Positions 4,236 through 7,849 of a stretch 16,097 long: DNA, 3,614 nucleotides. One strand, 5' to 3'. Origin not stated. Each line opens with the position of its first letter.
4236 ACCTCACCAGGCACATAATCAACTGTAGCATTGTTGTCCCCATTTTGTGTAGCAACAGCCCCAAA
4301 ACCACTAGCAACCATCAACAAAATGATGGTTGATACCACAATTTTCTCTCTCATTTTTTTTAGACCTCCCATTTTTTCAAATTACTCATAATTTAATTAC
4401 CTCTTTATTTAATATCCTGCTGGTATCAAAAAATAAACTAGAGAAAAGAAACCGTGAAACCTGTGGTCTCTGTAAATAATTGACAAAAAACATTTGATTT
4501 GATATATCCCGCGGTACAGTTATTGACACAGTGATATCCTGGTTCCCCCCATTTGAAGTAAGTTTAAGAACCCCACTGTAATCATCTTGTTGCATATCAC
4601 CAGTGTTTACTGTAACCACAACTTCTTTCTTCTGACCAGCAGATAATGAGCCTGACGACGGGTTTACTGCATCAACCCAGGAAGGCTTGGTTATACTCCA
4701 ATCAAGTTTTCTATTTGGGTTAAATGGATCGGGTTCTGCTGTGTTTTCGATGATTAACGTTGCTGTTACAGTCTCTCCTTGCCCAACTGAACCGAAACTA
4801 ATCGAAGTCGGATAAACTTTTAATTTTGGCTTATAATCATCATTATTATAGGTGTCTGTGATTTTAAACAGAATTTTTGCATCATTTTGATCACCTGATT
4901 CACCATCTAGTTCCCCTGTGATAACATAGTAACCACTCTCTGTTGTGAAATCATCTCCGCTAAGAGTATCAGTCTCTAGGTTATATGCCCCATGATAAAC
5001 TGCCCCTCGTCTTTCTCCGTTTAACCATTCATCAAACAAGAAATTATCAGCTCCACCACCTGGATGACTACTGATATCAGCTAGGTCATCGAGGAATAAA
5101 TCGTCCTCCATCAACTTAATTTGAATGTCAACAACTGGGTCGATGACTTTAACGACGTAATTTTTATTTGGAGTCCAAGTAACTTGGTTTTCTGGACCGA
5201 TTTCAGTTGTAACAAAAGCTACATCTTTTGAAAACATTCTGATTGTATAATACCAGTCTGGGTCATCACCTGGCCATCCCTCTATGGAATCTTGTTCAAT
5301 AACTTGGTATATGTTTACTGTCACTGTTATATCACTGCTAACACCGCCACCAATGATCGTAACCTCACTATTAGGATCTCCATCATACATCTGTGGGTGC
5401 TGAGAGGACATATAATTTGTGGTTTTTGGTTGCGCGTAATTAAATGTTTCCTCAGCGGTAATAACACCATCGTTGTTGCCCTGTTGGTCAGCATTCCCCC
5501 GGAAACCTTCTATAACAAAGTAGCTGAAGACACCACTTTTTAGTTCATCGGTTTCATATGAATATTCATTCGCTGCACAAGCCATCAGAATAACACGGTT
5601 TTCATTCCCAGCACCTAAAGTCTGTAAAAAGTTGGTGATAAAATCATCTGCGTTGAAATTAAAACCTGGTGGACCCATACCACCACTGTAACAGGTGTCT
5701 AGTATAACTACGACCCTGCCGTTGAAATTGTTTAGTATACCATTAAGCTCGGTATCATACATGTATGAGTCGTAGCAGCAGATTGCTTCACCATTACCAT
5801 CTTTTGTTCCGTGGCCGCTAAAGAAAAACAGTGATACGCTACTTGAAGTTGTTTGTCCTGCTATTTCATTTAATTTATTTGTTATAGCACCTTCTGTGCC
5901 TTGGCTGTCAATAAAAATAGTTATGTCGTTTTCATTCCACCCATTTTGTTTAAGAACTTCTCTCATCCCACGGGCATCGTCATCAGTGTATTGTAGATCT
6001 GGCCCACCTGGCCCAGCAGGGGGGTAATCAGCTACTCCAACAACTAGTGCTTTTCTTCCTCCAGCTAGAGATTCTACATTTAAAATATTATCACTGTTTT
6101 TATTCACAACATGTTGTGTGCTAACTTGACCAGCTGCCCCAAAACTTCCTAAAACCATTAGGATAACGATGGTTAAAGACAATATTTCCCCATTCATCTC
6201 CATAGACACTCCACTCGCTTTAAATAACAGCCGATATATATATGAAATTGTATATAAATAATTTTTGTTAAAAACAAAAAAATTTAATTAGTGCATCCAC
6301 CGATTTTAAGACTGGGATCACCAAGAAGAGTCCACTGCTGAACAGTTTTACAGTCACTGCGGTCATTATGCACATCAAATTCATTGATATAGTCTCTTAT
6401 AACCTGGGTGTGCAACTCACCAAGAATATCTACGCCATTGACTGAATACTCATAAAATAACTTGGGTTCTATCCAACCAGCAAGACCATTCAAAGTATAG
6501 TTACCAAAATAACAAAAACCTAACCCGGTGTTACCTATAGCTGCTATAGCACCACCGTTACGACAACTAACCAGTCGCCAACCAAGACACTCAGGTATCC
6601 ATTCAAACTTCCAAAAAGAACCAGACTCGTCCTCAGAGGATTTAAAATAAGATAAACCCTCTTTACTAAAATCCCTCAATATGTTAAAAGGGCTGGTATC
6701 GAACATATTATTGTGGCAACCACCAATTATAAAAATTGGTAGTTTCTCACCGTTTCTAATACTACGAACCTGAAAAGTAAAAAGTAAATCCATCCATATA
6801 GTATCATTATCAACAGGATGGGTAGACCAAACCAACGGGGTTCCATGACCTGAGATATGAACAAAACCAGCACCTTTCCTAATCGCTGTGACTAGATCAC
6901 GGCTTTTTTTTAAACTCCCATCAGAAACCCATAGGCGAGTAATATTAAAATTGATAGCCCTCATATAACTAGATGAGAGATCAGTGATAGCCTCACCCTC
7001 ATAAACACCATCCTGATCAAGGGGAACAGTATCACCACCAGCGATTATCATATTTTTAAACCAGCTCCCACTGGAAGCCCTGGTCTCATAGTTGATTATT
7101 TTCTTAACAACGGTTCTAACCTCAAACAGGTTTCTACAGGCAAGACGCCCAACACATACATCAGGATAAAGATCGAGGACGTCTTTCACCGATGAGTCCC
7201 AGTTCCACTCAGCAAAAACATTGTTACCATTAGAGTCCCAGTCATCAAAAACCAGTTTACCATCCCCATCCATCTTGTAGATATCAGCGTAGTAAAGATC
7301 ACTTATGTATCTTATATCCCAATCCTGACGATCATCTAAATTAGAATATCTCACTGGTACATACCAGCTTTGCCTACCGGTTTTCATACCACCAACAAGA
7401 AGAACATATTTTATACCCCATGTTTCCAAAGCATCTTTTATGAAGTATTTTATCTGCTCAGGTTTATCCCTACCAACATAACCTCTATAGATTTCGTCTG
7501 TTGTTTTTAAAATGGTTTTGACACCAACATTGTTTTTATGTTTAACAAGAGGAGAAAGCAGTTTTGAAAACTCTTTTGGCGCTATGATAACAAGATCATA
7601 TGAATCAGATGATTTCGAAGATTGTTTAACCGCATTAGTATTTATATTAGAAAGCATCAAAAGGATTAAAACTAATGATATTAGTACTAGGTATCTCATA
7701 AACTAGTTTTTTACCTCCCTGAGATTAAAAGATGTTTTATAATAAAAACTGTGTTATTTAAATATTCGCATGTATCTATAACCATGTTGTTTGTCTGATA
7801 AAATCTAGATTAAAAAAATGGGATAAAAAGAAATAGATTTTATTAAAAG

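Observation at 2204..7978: Conserved Pro-Arg junction plus related C-terminal tail on three neighbouring secreted proteins, next to Arg/Lys-type clan-CD peptidases: candidate new C-terminal processing/sorting system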

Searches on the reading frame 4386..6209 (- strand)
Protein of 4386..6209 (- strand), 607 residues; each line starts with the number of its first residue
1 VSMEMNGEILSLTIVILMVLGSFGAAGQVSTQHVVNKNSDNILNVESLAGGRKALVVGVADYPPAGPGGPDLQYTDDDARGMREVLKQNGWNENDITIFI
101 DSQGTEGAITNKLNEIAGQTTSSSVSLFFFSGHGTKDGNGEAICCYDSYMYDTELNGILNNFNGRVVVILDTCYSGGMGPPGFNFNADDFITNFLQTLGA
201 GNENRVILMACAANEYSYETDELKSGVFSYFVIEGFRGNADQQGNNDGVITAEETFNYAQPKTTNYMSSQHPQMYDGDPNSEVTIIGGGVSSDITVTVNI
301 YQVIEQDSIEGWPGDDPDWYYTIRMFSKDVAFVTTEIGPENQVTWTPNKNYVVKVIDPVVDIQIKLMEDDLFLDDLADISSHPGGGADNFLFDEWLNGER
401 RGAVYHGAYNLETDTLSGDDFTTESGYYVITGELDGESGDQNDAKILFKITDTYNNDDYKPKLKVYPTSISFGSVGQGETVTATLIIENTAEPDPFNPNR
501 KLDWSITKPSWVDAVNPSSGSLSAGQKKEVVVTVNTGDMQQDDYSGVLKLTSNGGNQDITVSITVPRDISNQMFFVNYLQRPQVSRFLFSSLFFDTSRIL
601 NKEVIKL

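Call 3: search_protein_families(library=pfam, proteins=[window:4386-6209:-], max_evalue=0.01)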
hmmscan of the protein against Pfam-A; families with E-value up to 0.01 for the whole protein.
window:4386-6209:- (607 aa): 3 families
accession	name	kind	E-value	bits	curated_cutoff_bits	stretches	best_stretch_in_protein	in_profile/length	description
PF00656.27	Peptidase_C14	-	7.4e-17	62.2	21.4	1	52-275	2-224/233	Caspase domain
PF22544.2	HYDIN_VesB_CFA65-like_Ig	-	0.00014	22.5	25.5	1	461-563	1-97/100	HYDIN/CFA65/VesB-like, Ig-like domain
PF19190.6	BACON_2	-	0.0015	18.9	25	1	463-564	2-92/94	Viral BACON domain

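Call 8: search_protein_families(library=ncbifam, proteins=[window:4386-6209:-], max_evalue=1)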
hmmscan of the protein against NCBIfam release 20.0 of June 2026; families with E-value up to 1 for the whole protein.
window:4386-6209:- (607 aa): 2 families
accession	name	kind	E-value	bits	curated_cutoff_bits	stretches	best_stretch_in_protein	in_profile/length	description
NF047832.1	caspase_w_EACC1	subfamily_domain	7.5e-16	58.2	140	1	53-260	2-205/211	caspase, EACC1-associated type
NF012200.0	choice_anch_D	domain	9.3e-07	29.3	45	1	461-553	15-104/108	choice-of-anchor D domain-containing protein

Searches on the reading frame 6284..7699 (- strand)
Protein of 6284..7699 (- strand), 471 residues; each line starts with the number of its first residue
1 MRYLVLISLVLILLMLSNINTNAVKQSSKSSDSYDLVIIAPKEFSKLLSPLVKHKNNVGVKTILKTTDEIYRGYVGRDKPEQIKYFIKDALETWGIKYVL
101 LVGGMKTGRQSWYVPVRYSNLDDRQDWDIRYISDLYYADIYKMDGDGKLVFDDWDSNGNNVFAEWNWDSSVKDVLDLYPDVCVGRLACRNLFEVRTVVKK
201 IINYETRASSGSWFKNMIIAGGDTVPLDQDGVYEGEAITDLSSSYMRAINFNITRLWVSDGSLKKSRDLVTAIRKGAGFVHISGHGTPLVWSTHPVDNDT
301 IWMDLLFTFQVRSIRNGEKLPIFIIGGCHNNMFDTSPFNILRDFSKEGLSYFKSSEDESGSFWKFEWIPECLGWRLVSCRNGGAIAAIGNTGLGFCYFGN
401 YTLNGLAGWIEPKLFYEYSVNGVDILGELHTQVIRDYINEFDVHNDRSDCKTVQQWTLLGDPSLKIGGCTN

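Call 3: search_protein_families(library=pfam, proteins=[window:6284-7699:-], max_evalue=0.01)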
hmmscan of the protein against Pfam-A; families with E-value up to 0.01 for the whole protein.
window:6284-7699:- (471 aa): 1 family
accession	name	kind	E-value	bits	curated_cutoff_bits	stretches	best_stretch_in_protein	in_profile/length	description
PF01364.23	Peptidase_C25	-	9.4e-53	180.2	23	1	37-465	2-373/374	Peptidase family C25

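Call 8: search_protein_families(library=ncbifam, proteins=[window:6284-7699:-], max_evalue=1)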
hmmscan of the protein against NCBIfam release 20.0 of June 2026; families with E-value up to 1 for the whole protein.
window:6284-7699:- (471 aa): 2 families
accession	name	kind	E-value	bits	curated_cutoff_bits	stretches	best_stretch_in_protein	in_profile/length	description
NF033707.1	T9SS_sortase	equivalog_domain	3.7e-17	61.3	420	1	21-335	354-647/1095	type IX secretion system sortase PorU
NF052324.1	PorU_rel_Nterm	equivalog_domain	2e-11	42.8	450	1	177-466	524-765/879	putative type IX secretion system sortase PorU2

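Call 55: search_solved_structures(query=window:6284-7699:-, max_evalue=0.001, show_alignments=2)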
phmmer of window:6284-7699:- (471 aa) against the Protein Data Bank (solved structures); distinct sequences matched with E-value up to 0.001: 2.
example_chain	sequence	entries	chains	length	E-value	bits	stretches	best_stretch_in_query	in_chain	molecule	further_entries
4ief_B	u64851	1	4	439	4.4e-07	32.2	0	176-295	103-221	Gingipain R2 Mature Domain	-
1cvr_A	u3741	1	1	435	4.8e-06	28.8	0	176-296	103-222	GINGIPAIN R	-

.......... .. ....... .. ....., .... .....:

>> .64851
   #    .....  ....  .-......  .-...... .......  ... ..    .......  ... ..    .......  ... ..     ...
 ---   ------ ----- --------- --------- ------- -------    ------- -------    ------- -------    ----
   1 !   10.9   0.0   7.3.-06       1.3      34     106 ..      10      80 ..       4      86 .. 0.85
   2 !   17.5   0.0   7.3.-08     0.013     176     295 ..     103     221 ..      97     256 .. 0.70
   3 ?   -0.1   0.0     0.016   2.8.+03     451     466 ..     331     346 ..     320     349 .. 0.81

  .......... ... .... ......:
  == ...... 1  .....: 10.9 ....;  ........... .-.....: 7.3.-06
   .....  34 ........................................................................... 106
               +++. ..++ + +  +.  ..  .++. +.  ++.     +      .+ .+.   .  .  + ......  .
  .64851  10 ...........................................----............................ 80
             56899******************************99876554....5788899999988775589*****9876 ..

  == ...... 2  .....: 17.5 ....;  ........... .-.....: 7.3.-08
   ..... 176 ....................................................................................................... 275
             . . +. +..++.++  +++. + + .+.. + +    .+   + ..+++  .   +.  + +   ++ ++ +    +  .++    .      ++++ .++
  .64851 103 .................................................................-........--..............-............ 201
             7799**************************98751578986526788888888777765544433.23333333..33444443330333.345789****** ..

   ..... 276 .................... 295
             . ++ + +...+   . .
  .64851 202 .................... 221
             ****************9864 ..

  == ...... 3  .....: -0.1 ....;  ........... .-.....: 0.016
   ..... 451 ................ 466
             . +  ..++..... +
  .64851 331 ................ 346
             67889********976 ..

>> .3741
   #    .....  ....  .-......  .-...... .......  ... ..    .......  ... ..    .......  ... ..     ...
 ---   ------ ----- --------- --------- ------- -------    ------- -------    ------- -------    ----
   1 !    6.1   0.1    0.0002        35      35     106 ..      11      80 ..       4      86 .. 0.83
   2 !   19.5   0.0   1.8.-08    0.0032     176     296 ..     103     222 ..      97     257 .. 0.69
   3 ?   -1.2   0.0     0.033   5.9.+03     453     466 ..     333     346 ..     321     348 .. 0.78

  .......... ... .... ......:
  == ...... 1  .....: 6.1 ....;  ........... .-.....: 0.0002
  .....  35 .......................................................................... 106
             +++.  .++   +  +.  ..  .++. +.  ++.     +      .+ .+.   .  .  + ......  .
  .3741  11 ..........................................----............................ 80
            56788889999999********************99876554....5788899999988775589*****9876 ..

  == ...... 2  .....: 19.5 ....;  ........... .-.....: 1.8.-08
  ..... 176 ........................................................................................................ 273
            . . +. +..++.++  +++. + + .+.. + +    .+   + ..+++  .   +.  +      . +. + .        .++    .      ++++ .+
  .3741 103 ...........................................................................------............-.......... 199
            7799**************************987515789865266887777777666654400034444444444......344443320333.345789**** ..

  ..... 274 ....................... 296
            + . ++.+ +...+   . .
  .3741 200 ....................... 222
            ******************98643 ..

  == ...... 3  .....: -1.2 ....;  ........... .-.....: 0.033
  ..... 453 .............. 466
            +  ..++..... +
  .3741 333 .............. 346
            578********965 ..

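Call 79: find_related_loci(query=window:6284-7699:-, collection=metagenome_contigs, flank=10000)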
Query window:6284-7699:- (471 aa) in metagenome_contigs; peptide patterns used: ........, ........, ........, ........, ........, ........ (x = any residue, [..] = any of these).
25 stretches matched a pattern; 5 encode a relative of the query (tblastn E <= 1e-3); 5 distinct loci.
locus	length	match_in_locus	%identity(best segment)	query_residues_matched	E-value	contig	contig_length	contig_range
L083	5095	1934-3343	85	1-471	0e+0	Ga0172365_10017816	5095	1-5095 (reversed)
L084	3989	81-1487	76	2-471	0e+0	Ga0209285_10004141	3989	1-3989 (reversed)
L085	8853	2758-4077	43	18-468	4e-111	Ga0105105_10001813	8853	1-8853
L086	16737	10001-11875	47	30-468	3e-54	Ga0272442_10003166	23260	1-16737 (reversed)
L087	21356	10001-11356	42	4-468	2e-109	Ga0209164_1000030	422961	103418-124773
